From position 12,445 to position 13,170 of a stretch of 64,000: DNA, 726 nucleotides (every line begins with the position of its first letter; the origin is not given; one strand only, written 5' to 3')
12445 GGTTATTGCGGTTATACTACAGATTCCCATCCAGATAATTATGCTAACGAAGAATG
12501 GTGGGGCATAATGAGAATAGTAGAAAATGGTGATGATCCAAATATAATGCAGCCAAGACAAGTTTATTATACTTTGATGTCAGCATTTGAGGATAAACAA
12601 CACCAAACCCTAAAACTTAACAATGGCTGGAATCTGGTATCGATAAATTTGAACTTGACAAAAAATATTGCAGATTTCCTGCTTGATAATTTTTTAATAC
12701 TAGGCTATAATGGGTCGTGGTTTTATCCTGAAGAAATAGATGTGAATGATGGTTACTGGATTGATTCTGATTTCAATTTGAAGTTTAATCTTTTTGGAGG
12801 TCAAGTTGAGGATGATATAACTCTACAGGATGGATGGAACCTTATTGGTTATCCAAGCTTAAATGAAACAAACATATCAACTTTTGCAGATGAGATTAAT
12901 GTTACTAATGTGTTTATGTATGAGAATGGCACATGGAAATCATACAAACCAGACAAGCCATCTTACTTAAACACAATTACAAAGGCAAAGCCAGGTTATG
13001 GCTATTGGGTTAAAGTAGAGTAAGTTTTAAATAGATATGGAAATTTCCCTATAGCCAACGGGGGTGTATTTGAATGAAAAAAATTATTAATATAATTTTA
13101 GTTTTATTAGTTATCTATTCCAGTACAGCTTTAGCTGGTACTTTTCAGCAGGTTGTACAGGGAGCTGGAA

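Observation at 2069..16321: Surface-protein cluster sharing an apparently novel twin-motif C-terminal module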

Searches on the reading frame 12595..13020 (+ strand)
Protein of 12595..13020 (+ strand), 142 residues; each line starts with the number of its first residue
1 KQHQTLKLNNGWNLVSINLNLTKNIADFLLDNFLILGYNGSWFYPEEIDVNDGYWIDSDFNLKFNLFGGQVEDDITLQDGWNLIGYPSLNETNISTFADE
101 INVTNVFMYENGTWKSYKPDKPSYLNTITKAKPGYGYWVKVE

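Call 11: search_protein_families(library=pfam, proteins=[window:12595-13020:+], max_evalue=10)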
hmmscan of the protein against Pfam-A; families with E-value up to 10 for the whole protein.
seq(142 aa): 1 family
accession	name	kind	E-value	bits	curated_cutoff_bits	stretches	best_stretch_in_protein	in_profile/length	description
PF08410.15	DUF1737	-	0.035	14.4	24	1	77-90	23-36/53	Domain of unknown function (DUF1737)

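Call 31: predict_structure(alignment_id=A2)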
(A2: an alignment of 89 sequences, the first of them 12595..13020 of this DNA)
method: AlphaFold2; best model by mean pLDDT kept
length: 142 residues; sequences in the alignment: 89
mean_pLDDT: 95.9   pTM: 0.88
mean pLDDT of the five models: 95.9, 95.7, 95.7, 95.6, 95.1
residues with pLDDT >= 90: 137; 70-90: 5; 50-70: 0; < 50: 0
segments of 3 or more residues with pLDDT < 50: none
pLDDT, mean of each block of 10 residues (from residue 1): 94 97 94 97 97 98 95 92 96 95 96 97 97 98 94
secondary structure, 60 per line:
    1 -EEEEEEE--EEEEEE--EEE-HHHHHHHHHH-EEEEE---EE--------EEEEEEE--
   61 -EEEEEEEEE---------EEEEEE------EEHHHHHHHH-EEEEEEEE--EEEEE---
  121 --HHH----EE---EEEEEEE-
elements in order: E2-8 E11-16 E19-21 H23-32 E34-38 E52-58 E62-70 E80-85 H94-101 E103-110 E113-117 E135-141

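Call 40: fold_search(model_id=the predicted structure, library=pdb)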
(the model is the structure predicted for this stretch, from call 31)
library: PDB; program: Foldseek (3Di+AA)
matches with E <= 10: 155; with E <= 0.001: 0
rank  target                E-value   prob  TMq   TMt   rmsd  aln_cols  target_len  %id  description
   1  6qyy_B                4.4e-01  0.11  0.20  0.22  14.0       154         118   10  The crystal structure of head fiber gp8.5 N base in bacteriophage phi29 (released 2019-06-12)
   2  4he5                  1.4e+00  0.12  0.18  0.28  10.2        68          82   12  Crystal structure of the selenomethionine variant of the C-terminal domain of Geobacillus thermoleovorans putative U32 p (released 2012-11-14)
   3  6qvk_1e               1.4e+00  0.08  0.22  0.14  13.6       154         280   10  The cryo-EM structure of bacteriophage phi29 prohead (released 2019-06-12)
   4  2gqu                  1.6e+00  0.21  0.18  0.11   6.3        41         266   17  Crystal Structure of UDP-N-Acetylenolpyruvylglucosamine Reductase (MurB) from Thermus caldophilus (released 2006-12-19)
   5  8u75_A                1.7e+00  0.03  0.18  0.04  16.1       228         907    6  R399A mutant of sea urchin SLC9C1 at pH 6 in Na+ - Compressed state (released 2025-03-26)
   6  2yn3_A                1.7e+00  0.01  0.12  0.09  19.2       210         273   12  Structural insight into the giant calcium-binding adhesin SiiE: implications for the adhesion of Salmonella enterica t (released 2013-04-03)
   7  2gqt                  2.0e+00  0.18  0.18  0.10   6.1        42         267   17  Crystal Structure of UDP-N-Acetylenolpyruvylglucosamine Reductase (MurB) from Thermus caldophilus (released 2006-12-19)
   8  8xbs_A                2.2e+00  0.02  0.16  0.06  15.8       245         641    8  C. elegans apo-SID1 structure (released 2024-06-05)
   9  8u73_A                2.2e+00  0.02  0.16  0.04  14.9       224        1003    8  R399A sea urchin SLC9C1 pH 8 in Na+ (released 2025-03-26)
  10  3u7v                  2.3e+00  0.02  0.17  0.06  16.0       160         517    9  The structure of a putative Beta-galactosidase from Caulobacter crescentus CB15. (released 2011-12-21)
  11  2e0k_A                2.4e+00  0.10  0.20  0.13   5.2        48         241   12  Crystal structure of CbiL, a methyltransferase involved in anaerobic vitamin B12 biosynthesis (released 2007-01-16)
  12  6gaz_BC               2.4e+00  0.04  0.18  0.06  15.6       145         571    4  Unique features of mammalian mitochondrial translation initiation revealed by cryo-EM. This file contains the 28S rib (released 2018-08-08)
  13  7xyr                  2.4e+00  0.02  0.17  0.06  16.9       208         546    6  Cystal Structure of Beta-glucuronidase from Bacteroides thetaiotaomicron (released 2023-07-05)
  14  9ea9_E                2.6e+00  0.02  0.18  0.08  17.2       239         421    9  Crystal structure of BoNT/A-NTNH-HA70 -VHH_F12-VHH_H7-Fab_NTNH complex (released 2025-09-17)
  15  4fls_A                2.7e+00  0.10  0.25  0.08   8.8       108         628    8  Crystal structure of Amylosucrase inactive double mutant F290K-E328Q from Neisseria polysaccharea in complex with sucr (released 2012-10-31)
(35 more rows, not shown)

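Call 43: search_protein_representatives(alignment_id=A2)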
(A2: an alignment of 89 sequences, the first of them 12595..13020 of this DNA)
Query: 89 sequences, 193 profile positions. Proteins with E-value up to 0.001 (for the whole library): 38357; up to 1e-10: 18786; up to 1e-30: 2913. The best 150 are listed.
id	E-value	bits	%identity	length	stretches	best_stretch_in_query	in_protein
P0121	1.6e-138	474.7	-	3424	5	24-186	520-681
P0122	9.1e-95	331.9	-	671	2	19-191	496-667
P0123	6.5e-92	322.6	-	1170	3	20-191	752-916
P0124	1.3e-83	295.6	-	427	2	27-190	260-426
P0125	6.2e-75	267.2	-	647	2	14-191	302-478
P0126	2.4e-74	265.3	-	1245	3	18-188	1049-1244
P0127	8.1e-74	263.6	-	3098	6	22-188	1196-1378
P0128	1.2e-64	233.7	-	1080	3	19-188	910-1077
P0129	7.2e-60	218.1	-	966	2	16-190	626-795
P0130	1.0e-58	214.3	-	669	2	15-191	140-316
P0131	1.3e-58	213.9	-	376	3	19-190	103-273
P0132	2.3e-58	213.2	-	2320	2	18-192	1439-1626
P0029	2.4e-58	213.1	-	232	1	20-191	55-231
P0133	6.1e-58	211.8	-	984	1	19-189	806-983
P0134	6.8e-58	211.6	-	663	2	21-191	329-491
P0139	1.7e-57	210.3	-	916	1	7-189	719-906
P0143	5.2e-57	208.7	-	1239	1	21-191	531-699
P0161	4.8e-55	202.3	-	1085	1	23-191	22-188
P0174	1.7e-54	200.5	-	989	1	20-191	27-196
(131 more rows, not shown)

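Call 44: search_protein_families(library=pfam, proteins=[P0122, P0123, P0125, P0128, P0129, P0133, P0139, P0161, P0174, P0143], max_evalue=0.001)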
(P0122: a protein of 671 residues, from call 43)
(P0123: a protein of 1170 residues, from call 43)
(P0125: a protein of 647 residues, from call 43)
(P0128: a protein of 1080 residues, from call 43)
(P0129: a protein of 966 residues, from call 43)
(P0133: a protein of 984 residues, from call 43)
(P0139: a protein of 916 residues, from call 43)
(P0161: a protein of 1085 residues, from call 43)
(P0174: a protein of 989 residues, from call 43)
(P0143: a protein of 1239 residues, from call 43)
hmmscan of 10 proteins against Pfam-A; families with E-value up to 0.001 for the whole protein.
P0122 (671 aa): 2 families
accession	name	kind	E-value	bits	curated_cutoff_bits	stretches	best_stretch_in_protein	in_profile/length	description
PF05048.19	NosD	-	1e-26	94.2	23.6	2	43-173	39-174/212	Periplasmic copper-binding protein (NosD)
PF13229.12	Beta_helix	-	3.2e-25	89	25.9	2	37-168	25-158/158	Right handed beta helix region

P0123 (1170 aa): 3 families
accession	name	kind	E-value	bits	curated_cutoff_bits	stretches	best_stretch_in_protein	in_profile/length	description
PF01483.27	P_proprotein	-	1.5e-15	57.5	21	1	486-577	2-85/86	Proprotein convertase P-domain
PF19077.6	Big_13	-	1.5e-07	32.3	27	1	692-747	50-101/102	Bacterial Ig-like domain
PF19527.4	DUF6055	-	1.4e-05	24.7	27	1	174-379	130-329/417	Family of unknown function (DUF6055)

P0125 (647 aa): 0 families

P0128 (1080 aa): 0 families

P0129 (966 aa): 1 family
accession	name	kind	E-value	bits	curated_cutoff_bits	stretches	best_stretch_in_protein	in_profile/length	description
PF11617.13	Cu-binding_MopE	-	3.5e-17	62.8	27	2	368-397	1-30/30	Putative metal-binding motif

P0133 (984 aa): 3 families
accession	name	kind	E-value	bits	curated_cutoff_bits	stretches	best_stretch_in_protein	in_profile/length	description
PF05048.19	NosD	-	1.5e-64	217.8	23.6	2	3-146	67-212/212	Periplasmic copper-binding protein (NosD)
PF13229.12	Beta_helix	-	2e-23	83.2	25.9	2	3-132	7-136/158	Right handed beta helix region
PF13205.12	Big_5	-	4.3e-09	37.5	23.6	1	563-672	1-105/105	Bacterial Ig-like domain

P0139 (916 aa): 3 families
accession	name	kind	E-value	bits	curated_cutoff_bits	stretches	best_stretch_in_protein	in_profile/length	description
PF16656.11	Pur_ac_phosph_N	-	2e-09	38.3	30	1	650-733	5-93/93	Purple acid Phosphatase, N-terminal domain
PF00041.27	fn3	-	5.6e-06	26.9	25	1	649-728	4-80/84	Fibronectin type III domain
PF17425.8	Arylsulfotran_N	-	0.00018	22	24.2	1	658-733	11-87/88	Arylsulfotransferase Ig-like domain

P0161 (1085 aa): 3 families
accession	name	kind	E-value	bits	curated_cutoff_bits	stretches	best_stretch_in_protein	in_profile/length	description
PF00082.27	Peptidase_S8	-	6.8e-57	193.4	21.8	1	213-494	1-288/288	Subtilase family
PF13517.12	FG-GAP_3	-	1.5e-10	41.9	26.9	1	928-986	8-61/61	FG-GAP-like repeat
PF01839.29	FG-GAP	-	9.2e-05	22.7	22.1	0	968-991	2-25/37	FG-GAP repeat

P0174 (989 aa): 0 families

P0143 (1239 aa): 4 families
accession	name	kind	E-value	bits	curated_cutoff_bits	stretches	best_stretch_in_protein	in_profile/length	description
PF00150.24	Cellulase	-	2.6e-35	122.7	23.5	1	730-1020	16-267/272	Cellulase (glycosyl hydrolase family 5)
PF13229.12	Beta_helix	-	2.9e-29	102.2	25.9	3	99-257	11-158/158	Right handed beta helix region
PF02415.23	Chlam_PMP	-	7e-12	44.7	20.6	0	340-356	1-18/19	Chlamydia polymorphic membrane protein (Chlamydia_PMP) repeat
PF05048.19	NosD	-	3.1e-11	43.6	23.6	2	195-297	70-157/212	Periplasmic copper-binding protein (NosD)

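Call 61: fold_search(model_id=the predicted structure, library=viral)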
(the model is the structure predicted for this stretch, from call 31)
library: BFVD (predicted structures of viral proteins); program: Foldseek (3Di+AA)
matches with E <= 10: 194; with E <= 0.001: 1
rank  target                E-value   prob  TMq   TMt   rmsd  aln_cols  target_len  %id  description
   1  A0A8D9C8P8            4.0e-04  1.00  0.65  0.19   5.1       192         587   15  Putative hemin binding protein [uncultured marine phage]
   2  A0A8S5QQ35            1.1e-01  0.91  0.49  0.23   5.4       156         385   10  Bacterial repeat domain-containing protein [Siphoviridae sp. ct6oU4]
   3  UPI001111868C         2.9e-01  0.11  0.19  0.22  14.0       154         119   10  (no name look-up for this kind of identifier)
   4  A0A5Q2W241            5.6e-01  0.44  0.25  0.28   4.8        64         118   16  (no name in the UniProt tables at hand)
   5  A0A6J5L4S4            5.6e-01  0.08  0.22  0.19  14.7       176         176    8  Uncharacterized protein [uncultured Caudovirales phage]
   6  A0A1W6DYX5            6.9e-01  0.02  0.11  0.08  18.6       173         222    9  Sliding clamp [Aeromonas phage phiA8-29]
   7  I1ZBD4                7.3e-01  0.09  0.25  0.12  12.6       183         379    9  (no name in the UniProt tables at hand)
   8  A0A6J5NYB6            7.3e-01  0.03  0.17  0.12  14.2       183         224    6  Uncharacterized protein [uncultured Caudovirales phage]
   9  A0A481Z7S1            7.7e-01  0.28  0.26  0.18   6.9        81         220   16  Uncharacterized protein [Pithovirus LCPAC304]
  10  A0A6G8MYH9            8.6e-01  0.09  0.23  0.23  10.7       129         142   15  Uncharacterized protein [Cedratvirus kamchatka]
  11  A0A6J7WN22            9.5e-01  0.25  0.23  0.25   5.3        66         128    9  Uncharacterized protein [uncultured Caudovirales phage]
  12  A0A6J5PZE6            9.5e-01  0.25  0.22  0.22   5.1        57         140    7  Thioesterase domain-containing protein [uncultured Caudovirales phage]
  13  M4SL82                9.5e-01  0.25  0.21  0.21   4.6        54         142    7  Uncharacterized protein [Cellulophaga phage phiST]
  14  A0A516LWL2            1.1e+00  0.20  0.22  0.28   6.9        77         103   10  (no name in the UniProt tables at hand)
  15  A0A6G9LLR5            1.2e+00  0.30  0.23  0.19   4.0        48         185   17  Uncharacterized protein [Enterococcus phage vipetofem]
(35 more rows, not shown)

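Call 67: search_protein_families(library=pfam, alignment_id=A3, max_evalue=0.0001)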
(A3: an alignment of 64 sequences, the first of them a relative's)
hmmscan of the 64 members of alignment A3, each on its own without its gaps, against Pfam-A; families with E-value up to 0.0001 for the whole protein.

A. member 1, P0122 (671 aa): 2 families
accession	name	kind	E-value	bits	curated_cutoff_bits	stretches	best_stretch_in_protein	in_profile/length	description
PF05048.19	NosD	-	1e-26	94.2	23.6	2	43-173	39-174/212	Periplasmic copper-binding protein (NosD)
PF13229.12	Beta_helix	-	3.2e-25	89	25.9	2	37-168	25-158/158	Right handed beta helix region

B. families by the number of members that match (of 64 scanned): 75 families (the first 25 are shown)
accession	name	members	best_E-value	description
PF05048.19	NosD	4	1.5e-64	Periplasmic copper-binding protein (NosD)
PF07705.17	CARDB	4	1.3e-44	CARDB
PF13229.12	Beta_helix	4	2.9e-29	Right handed beta helix region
PF11617.13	Cu-binding_MopE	4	4e-21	Putative metal-binding motif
PF13620.12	CarboxypepD_reg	4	3.8e-14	Carboxypeptidase regulatory-like domain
PF18911.6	PKD_4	3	5.1e-18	PKD domain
PF00041.27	fn3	3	1.4e-15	Fibronectin type III domain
PF00082.27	Peptidase_S8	2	6.8e-57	Subtilase family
PF01841.26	Transglut_core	2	9.4e-14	Transglutaminase-like superfamily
PF00801.26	PKD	2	1.3e-11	PKD domain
PF17210.9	SdrD_B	2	1.5e-09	SdrD B-like domain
PF01835.25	MG2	2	4.8e-08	MG2 domain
PF02368.24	Big_2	2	1.7e-06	Bacterial Ig-like domain (group 2)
PF19527.4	DUF6055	2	1.4e-05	Family of unknown function (DUF6055)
PF18560.7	Lectin_like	1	1.3e-48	Lectin like domain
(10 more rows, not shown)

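Call 70: search_solved_structures(query=A2, max_evalue=10, show_alignments=2)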
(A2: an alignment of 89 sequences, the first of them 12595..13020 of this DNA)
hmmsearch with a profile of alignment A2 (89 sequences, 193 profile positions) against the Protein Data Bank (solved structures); distinct sequences matched with E-value up to 10: 2.
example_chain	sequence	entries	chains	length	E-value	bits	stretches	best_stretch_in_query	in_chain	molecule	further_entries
8wbb_A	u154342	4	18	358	0.26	13.9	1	79-105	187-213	Genome polyprotein | Non-structural protein 1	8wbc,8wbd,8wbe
4oig_A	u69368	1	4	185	0.41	13.3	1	79-104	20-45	Non-structural protein 1, NS1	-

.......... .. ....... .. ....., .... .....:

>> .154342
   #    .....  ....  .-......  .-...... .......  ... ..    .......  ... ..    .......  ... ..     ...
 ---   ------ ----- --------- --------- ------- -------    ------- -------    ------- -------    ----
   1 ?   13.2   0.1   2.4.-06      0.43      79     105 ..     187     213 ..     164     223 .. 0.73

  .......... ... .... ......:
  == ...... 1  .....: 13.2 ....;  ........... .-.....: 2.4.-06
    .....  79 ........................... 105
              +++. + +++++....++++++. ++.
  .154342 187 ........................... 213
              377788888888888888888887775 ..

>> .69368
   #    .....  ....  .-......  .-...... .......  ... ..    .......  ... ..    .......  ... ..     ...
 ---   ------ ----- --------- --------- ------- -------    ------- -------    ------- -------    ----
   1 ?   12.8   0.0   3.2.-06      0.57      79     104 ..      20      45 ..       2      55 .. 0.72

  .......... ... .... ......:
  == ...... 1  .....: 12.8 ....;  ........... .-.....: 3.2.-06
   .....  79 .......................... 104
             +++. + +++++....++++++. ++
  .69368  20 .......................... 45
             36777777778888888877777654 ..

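Call 77: search_dna_similar(query=window:12595-13020:+, collection=plasmids, mode=protein, max_evalue=0.001, max_rows=15)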
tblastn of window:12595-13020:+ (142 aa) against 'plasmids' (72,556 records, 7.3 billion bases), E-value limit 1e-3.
No match.

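Call 80: search_protein_families(library=pfam, alignment_id=A2, max_evalue=1)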
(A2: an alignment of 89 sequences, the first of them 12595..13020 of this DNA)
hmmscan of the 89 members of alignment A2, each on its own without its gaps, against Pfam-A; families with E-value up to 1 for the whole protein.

A. member 1, window:12595-13020:+ (142 aa): 1 family
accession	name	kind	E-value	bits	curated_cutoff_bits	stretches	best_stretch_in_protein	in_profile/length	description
PF08410.15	DUF1737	-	0.035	14.4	24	0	77-90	23-36/53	Domain of unknown function (DUF1737)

B. families by the number of members that match (of 89 scanned): 54 families (the first 25 are shown)
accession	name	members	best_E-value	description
PF08410.15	DUF1737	20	0.00082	Domain of unknown function (DUF1737)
PF07705.17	CARDB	5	2.1e-10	CARDB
PF14534.12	DUF4440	4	0.0093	Domain of unknown function (DUF4440)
PF02825.26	WWE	4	0.02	WWE domain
PF21462.3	PsaS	3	0.042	Ph 6 antigen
PF02369.22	Big_1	2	7.3e-07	Bacterial Ig-like domain (group 1)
PF02412.23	TSP_3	2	2e-06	Thrombospondin type 3 repeat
PF16250.10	DUF4907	2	0.0014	Domain of unknown function (DUF4907)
PF24096.1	DUF7379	2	0.0034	Domain of unknown function (DUF7379)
PF05494.18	MlaC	2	0.0053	MlaC protein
PF11388.13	DotA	2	0.099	Phagosome trafficking protein DotA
PF18887.5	MBG_3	1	1.3e-24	MBG domain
PF09134.16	Invasin_D3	1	7e-14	Invasin, domain 3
PF11617.13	Cu-binding_MopE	1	6.2e-11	Putative metal-binding motif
PF00571.33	CBS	1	4.6e-09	CBS domain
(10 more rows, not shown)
